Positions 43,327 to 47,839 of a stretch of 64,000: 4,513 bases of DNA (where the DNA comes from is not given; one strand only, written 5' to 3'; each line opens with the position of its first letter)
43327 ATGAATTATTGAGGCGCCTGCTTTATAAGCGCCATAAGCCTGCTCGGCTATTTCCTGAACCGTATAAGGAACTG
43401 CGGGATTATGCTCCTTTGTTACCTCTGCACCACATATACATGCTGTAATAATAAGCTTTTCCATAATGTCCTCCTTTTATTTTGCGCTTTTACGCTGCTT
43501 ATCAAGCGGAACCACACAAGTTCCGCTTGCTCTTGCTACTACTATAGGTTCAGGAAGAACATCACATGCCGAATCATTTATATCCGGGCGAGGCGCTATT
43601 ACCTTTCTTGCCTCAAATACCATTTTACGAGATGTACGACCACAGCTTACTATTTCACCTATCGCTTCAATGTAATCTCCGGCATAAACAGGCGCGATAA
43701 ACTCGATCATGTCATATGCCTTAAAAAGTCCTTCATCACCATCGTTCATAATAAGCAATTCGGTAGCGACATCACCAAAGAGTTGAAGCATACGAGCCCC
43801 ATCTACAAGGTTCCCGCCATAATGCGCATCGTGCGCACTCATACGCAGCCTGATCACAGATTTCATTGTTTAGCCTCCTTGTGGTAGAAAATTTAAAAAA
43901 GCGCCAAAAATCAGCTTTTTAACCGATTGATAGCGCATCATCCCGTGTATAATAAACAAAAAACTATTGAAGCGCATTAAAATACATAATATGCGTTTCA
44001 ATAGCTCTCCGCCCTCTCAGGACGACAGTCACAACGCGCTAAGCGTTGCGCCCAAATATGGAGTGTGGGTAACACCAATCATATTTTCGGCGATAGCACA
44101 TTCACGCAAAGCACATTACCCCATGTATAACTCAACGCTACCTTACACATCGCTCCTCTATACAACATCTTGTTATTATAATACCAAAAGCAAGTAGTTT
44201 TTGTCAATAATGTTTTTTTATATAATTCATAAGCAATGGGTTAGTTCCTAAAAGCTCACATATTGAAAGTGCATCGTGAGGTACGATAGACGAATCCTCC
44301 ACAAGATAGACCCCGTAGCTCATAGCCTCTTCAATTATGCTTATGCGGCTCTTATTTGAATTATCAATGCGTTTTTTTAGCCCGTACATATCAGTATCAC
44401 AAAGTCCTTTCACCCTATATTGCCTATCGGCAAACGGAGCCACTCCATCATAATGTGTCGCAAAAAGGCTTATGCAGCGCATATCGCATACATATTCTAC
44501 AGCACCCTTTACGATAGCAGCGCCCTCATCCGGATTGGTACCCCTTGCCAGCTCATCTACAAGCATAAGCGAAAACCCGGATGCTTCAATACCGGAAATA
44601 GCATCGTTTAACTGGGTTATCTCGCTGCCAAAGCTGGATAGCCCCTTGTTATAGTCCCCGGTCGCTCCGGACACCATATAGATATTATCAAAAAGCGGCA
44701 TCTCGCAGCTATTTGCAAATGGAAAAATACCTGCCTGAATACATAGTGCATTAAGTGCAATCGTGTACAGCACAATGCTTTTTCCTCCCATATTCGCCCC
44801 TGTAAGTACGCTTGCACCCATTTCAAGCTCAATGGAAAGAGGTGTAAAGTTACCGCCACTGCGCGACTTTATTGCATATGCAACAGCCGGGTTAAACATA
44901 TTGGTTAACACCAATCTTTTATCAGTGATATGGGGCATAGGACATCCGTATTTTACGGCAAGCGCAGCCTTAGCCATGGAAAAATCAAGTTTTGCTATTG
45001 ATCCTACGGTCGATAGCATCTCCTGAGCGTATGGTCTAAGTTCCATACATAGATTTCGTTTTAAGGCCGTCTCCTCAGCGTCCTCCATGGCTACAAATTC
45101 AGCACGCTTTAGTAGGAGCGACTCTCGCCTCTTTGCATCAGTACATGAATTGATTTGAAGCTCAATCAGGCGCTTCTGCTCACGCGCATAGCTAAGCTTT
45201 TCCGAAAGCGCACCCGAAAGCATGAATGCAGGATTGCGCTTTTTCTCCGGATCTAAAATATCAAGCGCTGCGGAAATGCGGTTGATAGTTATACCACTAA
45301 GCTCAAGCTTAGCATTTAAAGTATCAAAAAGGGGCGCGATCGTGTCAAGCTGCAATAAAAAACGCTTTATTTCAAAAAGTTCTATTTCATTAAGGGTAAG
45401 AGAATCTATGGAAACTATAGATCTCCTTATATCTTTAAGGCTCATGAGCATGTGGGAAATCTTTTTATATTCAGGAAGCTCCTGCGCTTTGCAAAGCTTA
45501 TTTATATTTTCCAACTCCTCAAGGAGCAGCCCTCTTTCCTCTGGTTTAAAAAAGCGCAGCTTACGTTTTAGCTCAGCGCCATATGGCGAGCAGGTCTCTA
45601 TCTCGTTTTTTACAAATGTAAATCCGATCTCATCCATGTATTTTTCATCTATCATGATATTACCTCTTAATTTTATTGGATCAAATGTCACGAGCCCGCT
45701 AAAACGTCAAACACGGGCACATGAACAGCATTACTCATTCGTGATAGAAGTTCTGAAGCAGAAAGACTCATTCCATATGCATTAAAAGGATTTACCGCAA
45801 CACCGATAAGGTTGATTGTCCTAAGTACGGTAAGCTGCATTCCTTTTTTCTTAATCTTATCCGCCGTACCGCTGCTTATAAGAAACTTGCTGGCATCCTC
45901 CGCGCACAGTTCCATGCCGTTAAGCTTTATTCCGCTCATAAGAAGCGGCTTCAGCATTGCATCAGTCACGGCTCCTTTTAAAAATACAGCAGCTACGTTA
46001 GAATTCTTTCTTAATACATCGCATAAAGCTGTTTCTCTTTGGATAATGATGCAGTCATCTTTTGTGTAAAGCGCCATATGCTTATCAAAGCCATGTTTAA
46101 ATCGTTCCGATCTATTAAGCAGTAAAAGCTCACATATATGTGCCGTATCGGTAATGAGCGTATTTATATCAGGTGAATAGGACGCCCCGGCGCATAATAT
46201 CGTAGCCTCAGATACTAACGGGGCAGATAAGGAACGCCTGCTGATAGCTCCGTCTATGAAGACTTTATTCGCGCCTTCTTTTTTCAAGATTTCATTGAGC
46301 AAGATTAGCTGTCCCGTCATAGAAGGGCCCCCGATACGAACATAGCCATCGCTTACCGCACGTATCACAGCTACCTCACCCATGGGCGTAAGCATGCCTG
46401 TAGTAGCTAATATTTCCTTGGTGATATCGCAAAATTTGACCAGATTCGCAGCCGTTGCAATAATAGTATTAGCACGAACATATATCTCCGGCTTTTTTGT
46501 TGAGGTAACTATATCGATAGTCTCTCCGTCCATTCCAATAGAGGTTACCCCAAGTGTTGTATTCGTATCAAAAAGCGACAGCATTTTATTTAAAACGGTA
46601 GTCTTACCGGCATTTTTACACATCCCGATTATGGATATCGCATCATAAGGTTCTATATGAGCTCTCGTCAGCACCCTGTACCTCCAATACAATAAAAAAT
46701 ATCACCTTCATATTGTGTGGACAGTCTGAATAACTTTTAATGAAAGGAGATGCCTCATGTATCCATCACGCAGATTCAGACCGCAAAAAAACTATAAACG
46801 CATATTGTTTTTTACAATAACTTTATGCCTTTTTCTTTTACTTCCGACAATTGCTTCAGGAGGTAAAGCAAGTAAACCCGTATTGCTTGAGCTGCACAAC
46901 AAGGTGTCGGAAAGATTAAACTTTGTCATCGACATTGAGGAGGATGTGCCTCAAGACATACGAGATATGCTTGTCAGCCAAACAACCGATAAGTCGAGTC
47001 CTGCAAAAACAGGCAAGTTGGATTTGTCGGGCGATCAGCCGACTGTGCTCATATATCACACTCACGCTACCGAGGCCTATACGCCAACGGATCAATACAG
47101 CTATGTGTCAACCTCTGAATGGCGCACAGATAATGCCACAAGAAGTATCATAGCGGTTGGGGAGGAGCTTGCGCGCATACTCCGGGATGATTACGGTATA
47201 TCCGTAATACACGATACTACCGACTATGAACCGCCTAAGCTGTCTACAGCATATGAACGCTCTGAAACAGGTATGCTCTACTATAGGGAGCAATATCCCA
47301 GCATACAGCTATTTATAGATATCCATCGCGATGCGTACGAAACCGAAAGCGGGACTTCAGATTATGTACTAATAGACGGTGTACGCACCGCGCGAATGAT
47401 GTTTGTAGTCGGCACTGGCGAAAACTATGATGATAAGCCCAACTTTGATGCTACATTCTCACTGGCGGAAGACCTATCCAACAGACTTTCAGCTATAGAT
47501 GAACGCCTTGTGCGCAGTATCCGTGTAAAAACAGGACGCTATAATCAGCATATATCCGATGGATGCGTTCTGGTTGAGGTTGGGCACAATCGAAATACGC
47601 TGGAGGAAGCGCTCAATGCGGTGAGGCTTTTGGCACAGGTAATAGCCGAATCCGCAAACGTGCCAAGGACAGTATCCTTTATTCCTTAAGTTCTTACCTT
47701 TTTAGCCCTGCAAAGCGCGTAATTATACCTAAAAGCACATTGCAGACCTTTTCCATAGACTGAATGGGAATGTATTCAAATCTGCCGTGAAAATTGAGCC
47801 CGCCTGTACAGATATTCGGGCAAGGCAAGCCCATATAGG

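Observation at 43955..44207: Lysine riboswitch wired as a predicted ON switch in front of a lysine-catabolic operon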

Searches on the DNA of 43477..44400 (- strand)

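Call 3: search_rna_families(source=window, start=43800, end=44400, threshold=evalue, max_evalue=10, show_alignments=5)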
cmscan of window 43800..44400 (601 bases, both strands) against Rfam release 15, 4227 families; matches with E-value up to 10: 5.
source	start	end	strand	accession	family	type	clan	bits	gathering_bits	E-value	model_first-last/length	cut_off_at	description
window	43994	44168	-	RF00168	Lysine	Cis-reg; riboswitch;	-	51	30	1.8e-12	1-182/182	no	Lysine riboswitch aptamer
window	43948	44058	-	RF01858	RsaF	Gene; sRNA;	-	24.6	60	0.018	1-119/119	no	RNA Staph. aureus F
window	43855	43947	-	RF01651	ceN69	Gene; snRNA; snoRNA; CD-box;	-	18.6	45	0.74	1-107/107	no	Caenorhabditis snoRNA ceN69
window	43949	44044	-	RF02430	SpF19_sRNA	Gene; sRNA;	-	16.7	60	5.2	1-99/99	no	Streptococcus sRNA SpF19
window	43885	44021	-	RF04315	manA-II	Cis-reg;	-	15.6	100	5.3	1-147/147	no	manA_II ncRNA motif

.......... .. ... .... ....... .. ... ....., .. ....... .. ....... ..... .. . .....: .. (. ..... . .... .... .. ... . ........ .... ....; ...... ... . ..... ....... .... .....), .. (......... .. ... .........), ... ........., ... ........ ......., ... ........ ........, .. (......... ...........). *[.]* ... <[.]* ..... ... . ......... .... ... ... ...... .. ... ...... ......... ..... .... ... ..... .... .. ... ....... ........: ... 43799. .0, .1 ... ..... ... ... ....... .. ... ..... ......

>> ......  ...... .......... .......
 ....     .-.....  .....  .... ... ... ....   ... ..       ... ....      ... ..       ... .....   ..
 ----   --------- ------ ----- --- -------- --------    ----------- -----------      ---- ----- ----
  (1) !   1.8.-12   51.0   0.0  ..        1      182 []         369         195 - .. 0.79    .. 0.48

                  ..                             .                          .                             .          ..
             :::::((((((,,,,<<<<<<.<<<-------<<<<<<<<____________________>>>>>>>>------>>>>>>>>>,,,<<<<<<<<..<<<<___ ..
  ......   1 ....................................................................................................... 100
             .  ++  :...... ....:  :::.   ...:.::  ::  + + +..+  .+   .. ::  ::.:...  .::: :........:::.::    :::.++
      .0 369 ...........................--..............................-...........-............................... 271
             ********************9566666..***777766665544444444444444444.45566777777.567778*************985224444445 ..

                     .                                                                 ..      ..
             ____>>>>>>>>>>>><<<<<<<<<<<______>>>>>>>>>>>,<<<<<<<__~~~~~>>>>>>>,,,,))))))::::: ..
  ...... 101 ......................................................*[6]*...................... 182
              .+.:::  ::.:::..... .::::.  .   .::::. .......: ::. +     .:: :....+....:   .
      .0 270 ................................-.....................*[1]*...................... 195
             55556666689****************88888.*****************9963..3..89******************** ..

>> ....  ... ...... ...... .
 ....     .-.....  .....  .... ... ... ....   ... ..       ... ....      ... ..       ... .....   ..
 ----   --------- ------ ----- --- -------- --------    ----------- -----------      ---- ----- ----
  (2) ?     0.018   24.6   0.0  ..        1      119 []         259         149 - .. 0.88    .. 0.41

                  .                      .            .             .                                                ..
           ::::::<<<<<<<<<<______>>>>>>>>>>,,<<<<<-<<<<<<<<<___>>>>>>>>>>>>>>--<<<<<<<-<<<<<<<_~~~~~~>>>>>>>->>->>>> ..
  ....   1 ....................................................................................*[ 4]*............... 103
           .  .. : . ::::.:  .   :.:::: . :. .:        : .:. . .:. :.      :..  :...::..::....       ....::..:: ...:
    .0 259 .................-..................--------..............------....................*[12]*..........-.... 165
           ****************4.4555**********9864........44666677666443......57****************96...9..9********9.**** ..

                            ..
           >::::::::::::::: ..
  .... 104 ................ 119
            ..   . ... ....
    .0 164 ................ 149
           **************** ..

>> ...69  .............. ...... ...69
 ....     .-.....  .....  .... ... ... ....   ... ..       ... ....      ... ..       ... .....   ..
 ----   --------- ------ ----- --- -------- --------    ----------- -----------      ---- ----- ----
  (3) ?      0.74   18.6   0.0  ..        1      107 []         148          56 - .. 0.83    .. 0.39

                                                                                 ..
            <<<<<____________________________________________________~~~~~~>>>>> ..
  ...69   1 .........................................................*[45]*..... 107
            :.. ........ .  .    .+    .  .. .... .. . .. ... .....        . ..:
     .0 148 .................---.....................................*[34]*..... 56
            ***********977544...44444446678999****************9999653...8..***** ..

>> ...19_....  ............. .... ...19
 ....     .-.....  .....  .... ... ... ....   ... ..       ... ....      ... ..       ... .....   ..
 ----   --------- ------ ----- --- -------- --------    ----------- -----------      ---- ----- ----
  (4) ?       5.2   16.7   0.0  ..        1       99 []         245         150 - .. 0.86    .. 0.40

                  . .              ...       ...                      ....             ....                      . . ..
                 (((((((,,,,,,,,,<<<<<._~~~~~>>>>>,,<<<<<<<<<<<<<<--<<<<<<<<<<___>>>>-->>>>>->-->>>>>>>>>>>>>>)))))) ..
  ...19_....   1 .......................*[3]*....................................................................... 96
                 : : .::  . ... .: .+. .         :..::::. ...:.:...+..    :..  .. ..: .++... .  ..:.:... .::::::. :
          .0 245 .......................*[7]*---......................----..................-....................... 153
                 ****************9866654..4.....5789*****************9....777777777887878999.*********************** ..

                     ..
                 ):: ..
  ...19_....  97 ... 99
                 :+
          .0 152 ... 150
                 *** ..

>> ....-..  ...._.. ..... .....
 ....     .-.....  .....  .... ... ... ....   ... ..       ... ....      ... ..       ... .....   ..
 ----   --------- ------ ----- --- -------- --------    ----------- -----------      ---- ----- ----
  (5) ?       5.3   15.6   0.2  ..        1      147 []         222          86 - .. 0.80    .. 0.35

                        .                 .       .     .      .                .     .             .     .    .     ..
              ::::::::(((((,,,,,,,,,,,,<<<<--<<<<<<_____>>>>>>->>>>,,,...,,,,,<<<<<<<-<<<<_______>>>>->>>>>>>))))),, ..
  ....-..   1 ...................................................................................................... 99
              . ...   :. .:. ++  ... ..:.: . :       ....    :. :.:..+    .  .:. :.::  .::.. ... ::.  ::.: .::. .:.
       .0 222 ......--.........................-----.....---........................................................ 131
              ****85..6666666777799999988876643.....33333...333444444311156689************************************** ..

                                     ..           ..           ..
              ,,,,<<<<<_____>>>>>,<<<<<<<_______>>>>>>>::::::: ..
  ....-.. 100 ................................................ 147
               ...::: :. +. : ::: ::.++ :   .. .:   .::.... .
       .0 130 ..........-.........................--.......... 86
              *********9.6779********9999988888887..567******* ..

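Call 65: search_rna_families(sources=[L161, L017, L025, L088, L097, L110, L111, L173, L175, L052, L065, L003, L171], threshold=evalue, max_evalue=0.001)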
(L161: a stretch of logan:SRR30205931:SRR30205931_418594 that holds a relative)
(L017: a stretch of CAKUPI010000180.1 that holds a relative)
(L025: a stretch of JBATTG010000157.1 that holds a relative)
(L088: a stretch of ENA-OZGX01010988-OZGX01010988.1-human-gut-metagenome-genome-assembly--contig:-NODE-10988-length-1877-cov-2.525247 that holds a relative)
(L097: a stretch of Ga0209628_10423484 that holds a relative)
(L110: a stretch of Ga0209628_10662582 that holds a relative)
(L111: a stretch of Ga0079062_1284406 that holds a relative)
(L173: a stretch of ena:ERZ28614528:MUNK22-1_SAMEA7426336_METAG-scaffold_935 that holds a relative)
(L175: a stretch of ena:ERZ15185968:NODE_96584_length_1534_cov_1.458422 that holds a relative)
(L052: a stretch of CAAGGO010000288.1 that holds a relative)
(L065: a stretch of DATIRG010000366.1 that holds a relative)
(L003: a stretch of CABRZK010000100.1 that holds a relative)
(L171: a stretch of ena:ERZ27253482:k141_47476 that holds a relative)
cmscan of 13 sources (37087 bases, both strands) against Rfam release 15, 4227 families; matches with E-value up to 0.001: 14.
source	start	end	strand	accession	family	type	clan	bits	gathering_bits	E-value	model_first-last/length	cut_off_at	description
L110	171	354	+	RF00168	Lysine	Cis-reg; riboswitch;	-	91.9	30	3.6e-23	1-182/182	no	Lysine riboswitch aptamer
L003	2855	3029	+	RF00168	Lysine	Cis-reg; riboswitch;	-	84.3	30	7.9e-21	1-182/182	no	Lysine riboswitch aptamer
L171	195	369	+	RF00168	Lysine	Cis-reg; riboswitch;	-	79.7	30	2e-19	1-182/182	no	Lysine riboswitch aptamer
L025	56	240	+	RF00168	Lysine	Cis-reg; riboswitch;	-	72.2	30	3.7e-17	1-182/182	no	Lysine riboswitch aptamer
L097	441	624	+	RF00168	Lysine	Cis-reg; riboswitch;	-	70.7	30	1.1e-16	1-182/182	no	Lysine riboswitch aptamer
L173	1207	1388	+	RF00168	Lysine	Cis-reg; riboswitch;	-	69.4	30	2.8e-16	1-182/182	no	Lysine riboswitch aptamer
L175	607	788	+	RF00168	Lysine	Cis-reg; riboswitch;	-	69.4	30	2.8e-16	1-182/182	no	Lysine riboswitch aptamer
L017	103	279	+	RF00168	Lysine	Cis-reg; riboswitch;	-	68.8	30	4.3e-16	1-182/182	no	Lysine riboswitch aptamer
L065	19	92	+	RF00005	tRNA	Gene; tRNA;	CL00001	67.2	29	1.1e-12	1-71/71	no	tRNA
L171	1025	1201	+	RF00168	Lysine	Cis-reg; riboswitch;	-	67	30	1.5e-15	1-182/182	no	Lysine riboswitch aptamer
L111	16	190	+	RF00168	Lysine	Cis-reg; riboswitch;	-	65.6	30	3.9e-15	1-182/182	no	Lysine riboswitch aptamer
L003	3711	3888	+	RF00168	Lysine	Cis-reg; riboswitch;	-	64.1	30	1.1e-14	1-182/182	no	Lysine riboswitch aptamer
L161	195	369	+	RF00168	Lysine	Cis-reg; riboswitch;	-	57.2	30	1.5e-12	1-182/182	no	Lysine riboswitch aptamer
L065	19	93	-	RF04354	Plastid-ycf2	Cis-reg;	-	41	65.7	2.1e-05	1-75/75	no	Plastid-ycf2 5UTR RNA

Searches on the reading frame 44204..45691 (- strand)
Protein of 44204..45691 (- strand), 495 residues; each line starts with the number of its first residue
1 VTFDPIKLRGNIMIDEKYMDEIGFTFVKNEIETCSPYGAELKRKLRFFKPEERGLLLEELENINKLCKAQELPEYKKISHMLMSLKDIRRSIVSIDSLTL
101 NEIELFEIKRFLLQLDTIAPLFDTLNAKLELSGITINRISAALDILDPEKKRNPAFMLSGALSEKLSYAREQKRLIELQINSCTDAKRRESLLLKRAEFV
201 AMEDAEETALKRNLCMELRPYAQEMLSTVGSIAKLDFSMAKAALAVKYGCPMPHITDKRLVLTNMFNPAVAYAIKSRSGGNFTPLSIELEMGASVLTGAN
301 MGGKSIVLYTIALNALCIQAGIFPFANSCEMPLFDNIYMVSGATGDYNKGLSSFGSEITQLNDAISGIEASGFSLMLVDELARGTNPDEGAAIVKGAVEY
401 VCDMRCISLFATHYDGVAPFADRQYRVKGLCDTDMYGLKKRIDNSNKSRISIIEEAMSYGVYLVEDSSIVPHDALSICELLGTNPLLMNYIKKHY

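Call 5: search_protein_families(library=ncbifam, proteins=[window:44204-45691:-])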
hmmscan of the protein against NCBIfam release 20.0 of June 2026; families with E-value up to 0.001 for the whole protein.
window:44204-45691:- (495 aa): 4 families
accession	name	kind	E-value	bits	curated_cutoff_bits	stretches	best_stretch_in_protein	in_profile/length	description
NF052383.1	ATPase_KamC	equivalog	2.5e-131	439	300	1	22-495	1-508/508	lysine 5,6-aminomutase reactivase ATPase KamC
TIGR01069.2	mutS2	equivalog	3.3e-41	141.5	400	1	198-427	237-462/790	endonuclease MutS2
NF003810.1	PRK05399.1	equivalog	2.5e-35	122.4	480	1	204-427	514-738/793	DNA mismatch repair protein MutS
TIGR01070.1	mutS1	equivalog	4.1e-32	111.4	641.7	1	184-428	489-728/840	DNA mismatch repair protein MutS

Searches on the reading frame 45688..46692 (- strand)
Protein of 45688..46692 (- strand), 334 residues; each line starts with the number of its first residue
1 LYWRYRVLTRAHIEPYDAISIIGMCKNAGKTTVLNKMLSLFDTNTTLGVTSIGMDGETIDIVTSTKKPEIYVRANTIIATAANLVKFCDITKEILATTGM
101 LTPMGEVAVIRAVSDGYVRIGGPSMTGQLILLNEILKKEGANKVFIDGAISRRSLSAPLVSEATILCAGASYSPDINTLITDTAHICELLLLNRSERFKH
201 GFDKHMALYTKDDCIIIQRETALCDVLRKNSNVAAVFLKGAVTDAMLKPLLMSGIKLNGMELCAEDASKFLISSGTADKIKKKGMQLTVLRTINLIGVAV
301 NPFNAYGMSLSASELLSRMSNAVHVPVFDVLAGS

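Call 53: search_protein_families(library=ncbifam, proteins=[window:45688-46692:-])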
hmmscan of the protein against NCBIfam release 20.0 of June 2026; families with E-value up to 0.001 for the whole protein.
window:45688-46692:- (334 aa): 1 family
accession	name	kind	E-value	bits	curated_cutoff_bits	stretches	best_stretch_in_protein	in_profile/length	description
NF052386.1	reactivase_KamB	equivalog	3.2e-91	305.7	210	1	19-330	1-326/326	lysine 5,6-aminomutase reactivase subunit KamB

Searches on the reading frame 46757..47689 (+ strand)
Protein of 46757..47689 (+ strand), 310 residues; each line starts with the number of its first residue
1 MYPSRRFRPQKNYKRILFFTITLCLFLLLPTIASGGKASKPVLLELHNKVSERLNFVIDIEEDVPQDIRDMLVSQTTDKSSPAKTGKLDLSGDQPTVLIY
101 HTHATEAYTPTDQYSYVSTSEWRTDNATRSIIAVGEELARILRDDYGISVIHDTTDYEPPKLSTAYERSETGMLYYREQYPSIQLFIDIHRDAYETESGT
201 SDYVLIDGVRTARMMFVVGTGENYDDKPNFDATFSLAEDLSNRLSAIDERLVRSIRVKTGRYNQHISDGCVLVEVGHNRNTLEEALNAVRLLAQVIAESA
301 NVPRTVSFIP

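Call 53: search_protein_families(library=ncbifam, proteins=[window:46757-47689:+])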
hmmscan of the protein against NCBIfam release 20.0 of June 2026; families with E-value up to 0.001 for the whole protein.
window:46757-47689:+ (310 aa): 1 family
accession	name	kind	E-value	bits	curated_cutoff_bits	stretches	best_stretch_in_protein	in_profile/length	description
TIGR02867.1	spore_II_P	subfamily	1e-45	156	123.15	1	97-299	1-194/196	stage II sporulation protein P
